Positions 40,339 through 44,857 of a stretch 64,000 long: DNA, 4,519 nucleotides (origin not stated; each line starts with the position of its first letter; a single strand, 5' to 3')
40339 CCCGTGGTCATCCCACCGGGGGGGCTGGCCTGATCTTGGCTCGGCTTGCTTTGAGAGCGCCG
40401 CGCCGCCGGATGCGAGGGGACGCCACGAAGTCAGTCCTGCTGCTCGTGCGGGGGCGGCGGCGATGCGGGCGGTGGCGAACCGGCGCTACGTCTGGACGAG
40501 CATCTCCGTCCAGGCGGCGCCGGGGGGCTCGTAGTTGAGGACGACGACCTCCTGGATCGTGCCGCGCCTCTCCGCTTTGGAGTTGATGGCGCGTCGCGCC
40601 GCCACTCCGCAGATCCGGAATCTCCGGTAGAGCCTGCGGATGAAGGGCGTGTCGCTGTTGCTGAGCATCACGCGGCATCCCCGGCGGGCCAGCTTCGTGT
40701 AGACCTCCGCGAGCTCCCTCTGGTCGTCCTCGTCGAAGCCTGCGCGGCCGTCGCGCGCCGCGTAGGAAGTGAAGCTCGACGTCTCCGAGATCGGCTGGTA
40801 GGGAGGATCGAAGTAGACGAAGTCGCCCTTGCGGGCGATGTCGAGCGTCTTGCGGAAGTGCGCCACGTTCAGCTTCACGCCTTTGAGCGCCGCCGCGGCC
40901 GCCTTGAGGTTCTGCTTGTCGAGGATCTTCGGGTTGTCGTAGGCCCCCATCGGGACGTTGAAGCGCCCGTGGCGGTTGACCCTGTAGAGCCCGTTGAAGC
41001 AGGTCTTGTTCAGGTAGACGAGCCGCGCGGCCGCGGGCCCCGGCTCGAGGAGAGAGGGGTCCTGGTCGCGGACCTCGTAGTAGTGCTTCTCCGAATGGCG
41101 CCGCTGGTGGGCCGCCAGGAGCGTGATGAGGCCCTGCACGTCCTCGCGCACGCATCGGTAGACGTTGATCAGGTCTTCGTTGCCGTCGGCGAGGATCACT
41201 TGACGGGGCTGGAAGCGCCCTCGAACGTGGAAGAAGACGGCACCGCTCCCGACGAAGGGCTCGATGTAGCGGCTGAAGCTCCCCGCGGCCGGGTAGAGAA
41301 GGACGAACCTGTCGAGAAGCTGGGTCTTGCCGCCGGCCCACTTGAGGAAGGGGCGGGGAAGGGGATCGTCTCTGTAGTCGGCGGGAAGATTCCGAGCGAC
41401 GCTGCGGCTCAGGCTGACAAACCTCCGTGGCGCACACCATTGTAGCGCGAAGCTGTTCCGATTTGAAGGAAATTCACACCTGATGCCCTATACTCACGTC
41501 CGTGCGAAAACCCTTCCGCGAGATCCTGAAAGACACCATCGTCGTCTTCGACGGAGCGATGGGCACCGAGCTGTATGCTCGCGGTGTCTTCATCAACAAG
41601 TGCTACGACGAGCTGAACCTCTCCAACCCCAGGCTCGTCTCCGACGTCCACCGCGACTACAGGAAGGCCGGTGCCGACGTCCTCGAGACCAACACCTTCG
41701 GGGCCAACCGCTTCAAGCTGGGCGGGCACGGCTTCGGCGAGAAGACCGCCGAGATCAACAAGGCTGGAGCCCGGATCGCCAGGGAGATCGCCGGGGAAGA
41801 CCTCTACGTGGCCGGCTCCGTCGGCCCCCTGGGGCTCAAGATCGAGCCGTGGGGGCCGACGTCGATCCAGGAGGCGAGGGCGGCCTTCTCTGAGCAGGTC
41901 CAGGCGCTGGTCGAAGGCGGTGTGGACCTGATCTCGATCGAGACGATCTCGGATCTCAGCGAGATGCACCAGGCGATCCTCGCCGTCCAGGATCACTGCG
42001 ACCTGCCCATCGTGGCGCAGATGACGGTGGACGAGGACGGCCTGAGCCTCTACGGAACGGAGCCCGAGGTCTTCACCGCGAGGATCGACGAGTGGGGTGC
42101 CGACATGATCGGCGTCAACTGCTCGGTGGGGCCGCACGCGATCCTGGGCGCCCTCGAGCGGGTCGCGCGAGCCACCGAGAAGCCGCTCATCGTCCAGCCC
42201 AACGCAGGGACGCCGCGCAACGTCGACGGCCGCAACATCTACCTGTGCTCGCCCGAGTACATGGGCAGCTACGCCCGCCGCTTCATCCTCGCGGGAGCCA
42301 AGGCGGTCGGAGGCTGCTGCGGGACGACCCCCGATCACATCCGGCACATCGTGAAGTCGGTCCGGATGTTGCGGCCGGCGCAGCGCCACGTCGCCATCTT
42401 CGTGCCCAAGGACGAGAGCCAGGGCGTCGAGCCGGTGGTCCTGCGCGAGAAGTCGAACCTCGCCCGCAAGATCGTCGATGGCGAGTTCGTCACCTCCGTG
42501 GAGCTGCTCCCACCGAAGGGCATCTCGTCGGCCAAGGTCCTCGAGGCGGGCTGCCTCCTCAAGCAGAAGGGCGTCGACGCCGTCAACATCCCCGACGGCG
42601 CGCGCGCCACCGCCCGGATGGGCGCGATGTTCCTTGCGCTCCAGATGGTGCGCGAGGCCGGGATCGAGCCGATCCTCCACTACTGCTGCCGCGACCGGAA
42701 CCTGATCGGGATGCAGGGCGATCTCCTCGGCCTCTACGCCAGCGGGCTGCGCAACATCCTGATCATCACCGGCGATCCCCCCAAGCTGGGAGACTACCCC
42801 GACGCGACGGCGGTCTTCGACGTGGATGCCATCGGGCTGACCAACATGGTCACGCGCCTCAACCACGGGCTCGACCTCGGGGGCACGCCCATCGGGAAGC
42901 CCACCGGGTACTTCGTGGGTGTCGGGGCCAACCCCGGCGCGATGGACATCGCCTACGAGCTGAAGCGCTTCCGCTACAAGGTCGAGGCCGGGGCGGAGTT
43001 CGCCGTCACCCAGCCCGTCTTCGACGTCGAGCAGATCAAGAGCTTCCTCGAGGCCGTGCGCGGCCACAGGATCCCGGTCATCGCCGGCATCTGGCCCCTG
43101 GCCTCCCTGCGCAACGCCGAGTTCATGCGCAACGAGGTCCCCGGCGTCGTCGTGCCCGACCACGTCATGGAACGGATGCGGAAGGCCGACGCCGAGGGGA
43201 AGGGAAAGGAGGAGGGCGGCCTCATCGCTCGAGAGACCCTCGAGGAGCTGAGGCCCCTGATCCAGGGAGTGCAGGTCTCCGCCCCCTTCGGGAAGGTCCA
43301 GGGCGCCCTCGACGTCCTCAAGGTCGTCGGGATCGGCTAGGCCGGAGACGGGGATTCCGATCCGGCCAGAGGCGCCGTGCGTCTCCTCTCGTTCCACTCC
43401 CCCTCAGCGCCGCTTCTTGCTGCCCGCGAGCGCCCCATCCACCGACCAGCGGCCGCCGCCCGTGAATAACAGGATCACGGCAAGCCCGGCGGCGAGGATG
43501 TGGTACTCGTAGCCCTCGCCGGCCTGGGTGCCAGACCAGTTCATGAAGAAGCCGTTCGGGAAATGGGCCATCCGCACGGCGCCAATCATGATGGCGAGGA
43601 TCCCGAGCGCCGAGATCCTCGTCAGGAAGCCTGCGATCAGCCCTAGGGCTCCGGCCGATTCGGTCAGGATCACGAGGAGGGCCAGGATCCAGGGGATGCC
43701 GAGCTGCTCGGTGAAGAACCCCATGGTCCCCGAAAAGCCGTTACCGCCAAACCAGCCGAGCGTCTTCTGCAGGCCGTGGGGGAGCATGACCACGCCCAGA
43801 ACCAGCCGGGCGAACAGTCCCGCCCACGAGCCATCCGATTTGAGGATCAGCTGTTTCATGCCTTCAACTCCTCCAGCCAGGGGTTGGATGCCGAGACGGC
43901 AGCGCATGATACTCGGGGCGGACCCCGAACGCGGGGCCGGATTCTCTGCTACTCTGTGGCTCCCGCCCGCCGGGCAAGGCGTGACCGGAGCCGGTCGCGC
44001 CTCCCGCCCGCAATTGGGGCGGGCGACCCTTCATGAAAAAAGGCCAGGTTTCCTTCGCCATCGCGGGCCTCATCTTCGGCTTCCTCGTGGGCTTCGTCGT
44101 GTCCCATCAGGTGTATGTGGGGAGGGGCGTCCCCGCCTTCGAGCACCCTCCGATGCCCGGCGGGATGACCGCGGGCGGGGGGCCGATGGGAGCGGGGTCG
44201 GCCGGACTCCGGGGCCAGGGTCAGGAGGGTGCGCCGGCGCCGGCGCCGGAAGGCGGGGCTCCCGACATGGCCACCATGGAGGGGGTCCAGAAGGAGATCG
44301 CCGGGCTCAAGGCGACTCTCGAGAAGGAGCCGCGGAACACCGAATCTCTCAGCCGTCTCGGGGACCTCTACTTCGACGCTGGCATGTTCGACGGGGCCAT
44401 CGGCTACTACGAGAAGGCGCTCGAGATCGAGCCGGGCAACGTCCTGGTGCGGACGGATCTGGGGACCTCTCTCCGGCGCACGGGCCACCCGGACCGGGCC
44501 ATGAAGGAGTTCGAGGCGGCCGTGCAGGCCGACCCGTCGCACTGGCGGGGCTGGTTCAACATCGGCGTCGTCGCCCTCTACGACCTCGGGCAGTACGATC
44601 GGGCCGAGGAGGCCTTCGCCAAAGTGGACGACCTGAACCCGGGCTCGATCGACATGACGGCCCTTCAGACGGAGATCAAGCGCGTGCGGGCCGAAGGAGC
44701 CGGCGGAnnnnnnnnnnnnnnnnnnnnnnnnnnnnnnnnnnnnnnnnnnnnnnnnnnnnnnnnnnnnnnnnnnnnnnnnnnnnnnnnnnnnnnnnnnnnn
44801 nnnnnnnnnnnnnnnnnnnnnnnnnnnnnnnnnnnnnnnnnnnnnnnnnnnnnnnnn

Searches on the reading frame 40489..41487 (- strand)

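Call 20: search_protein_families(library=pfam, proteins=[window:40489-41487:-], max_evalue=0.00001)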
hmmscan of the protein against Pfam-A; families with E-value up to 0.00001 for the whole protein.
window:40489-41487:- (333 aa): 1 family
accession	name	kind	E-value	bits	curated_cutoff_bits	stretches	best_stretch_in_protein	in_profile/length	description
PF02086.21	MethyltransfD12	-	1.6e-60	205.4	22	1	50-301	1-253/253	D12 class N6 adenine-specific DNA methyltransferase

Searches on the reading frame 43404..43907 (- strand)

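Call 6: search_protein_families(library=pfam, proteins=[window:43404-43907:-], max_evalue=0.01)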
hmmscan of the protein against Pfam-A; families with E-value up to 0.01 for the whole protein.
window:43404-43907:- (167 aa): 2 families
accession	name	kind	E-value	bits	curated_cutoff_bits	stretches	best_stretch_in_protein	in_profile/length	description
PF07681.17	DoxX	-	2.7e-18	66.8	23.6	1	31-115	3-84/85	DoxX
PF04173.18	DoxD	-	9.6e-06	26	22.7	1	76-161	66-145/167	TQO small subunit DoxD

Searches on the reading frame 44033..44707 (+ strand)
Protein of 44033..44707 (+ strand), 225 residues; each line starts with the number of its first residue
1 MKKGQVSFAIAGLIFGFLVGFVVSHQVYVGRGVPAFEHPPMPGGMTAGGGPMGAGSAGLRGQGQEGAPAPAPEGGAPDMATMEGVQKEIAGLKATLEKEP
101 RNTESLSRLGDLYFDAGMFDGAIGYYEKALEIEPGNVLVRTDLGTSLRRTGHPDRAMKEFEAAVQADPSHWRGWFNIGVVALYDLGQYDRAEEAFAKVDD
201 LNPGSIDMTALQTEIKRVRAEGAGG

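Call 6: search_protein_families(library=pfam, proteins=[window:44033-44707:+], max_evalue=0.01)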
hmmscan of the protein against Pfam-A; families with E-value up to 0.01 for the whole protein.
window:44033-44707:+ (225 aa): 18 families
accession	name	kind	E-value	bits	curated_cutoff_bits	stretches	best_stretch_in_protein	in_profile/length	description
PF07719.23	TPR_2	-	1.4e-18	65.8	27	2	104-136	2-34/34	Tetratricopeptide repeat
PF14559.12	TPR_19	-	1.9e-18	66.9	25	2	114-169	2-57/68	Tetratricopeptide repeat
PF13432.12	TPR_16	-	5.4e-18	65.5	32.7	2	142-205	2-64/65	Tetratricopeptide repeat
PF13181.12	TPR_8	-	3.8e-16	58.3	25.7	2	104-135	2-33/34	Tetratricopeptide repeat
PF13428.12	TPR_14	-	7.5e-16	57.5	23.5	2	142-176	6-40/44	Tetratricopeptide repeat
PF00515.34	TPR_1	-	1.1e-15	57.2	27.8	1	104-136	2-34/34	Tetratricopeptide repeat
PF13431.12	TPR_17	-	1.5e-15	56.5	24.4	2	125-156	1-32/34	Tetratricopeptide repeat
PF13414.12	TPR_11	-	1.5e-09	37.8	26.8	1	110-145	1-36/42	TPR repeat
PF23914.1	TPR_CcmH_CycH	-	4.4e-09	36.8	42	1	81-203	28-152/158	Cytochrome c-type biogenesis protein H TPR domain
PF13174.12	TPR_6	-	6.1e-09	36.4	26.3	0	105-134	2-31/33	Tetratricopeptide repeat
PF13374.12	TPR_10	-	1.3e-08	35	27.5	0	105-132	4-31/42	Tetratricopeptide repeat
PF13424.12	TPR_12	-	1.4e-08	35.3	30.1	1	105-166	5-74/77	Tetratricopeptide repeat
PF13176.12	TPR_7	-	1.8e-06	28.1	27.9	1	105-133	1-29/36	Tetratricopeptide repeat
PF13371.12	TPR_9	-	5.5e-06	26.7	35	0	148-211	6-68/73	Tetratricopeptide repeat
PF12895.13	ANAPC3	-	0.00018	22.2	27.2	1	117-197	3-81/82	Anaphase-promoting complex, cyclosome, subunit 3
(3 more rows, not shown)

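Call 49: search_protein_families(library=ncbifam, proteins=[window:44033-44707:+], max_evalue=0.001)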
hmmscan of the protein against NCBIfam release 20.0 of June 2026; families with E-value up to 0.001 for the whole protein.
window:44033-44707:+ (225 aa): 10 families
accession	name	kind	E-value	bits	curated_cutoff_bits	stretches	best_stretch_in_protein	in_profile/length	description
TIGR02917.1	PEP_TPR_lipo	equivalog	2.5e-12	45.5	312.2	1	85-199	345-458/899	XrtA/PEP-CTERM system TPR-repeat protein PrsT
NF040959.1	MamA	equivalog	1.1e-11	44.6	200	1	87-206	55-173/204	magnetosome protein MamA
TIGR02521.1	type_IV_pilW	equivalog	9.5e-11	41.7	154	1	91-205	53-168/234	type IV pilus biogenesis/stability protein PilW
NF033762.1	social_mot_Tgl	equivalog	3.2e-09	36.5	225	1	92-203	89-201/252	social motility TPR repeat lipoprotein Tgl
NF033758.1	gliding_GltE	equivalog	8.2e-06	25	225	1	91-198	244-351/411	adventurous gliding motility TPR repeat lipoprotein GltE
NF053607.1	CHU_0125_OmpA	equivalog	1.7e-05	23.6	620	1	105-218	21-133/639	CHU_0125 family OmpA-like outer membrane integrity protein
NF033920.0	C39_PA2778_fam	equivalog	5.7e-05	22.7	150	0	146-201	165-219/255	PA2778 family cysteine peptidase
TIGR00540.1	TPR_hemY_coli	hypoth_equivalog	0.00017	20.5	142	1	87-160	310-382/385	heme biosynthesis-associated TPR protein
NF047371.1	FlcA_CTERM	equivalog_domain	0.00019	20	300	0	153-197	138-180/646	periplasmic flagellar collar protein FlcA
NF052415.1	T3SS_chap_SctY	equivalog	0.00036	21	70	1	100-196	3-101/106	type III secretion apparatus assembly chaperone SctY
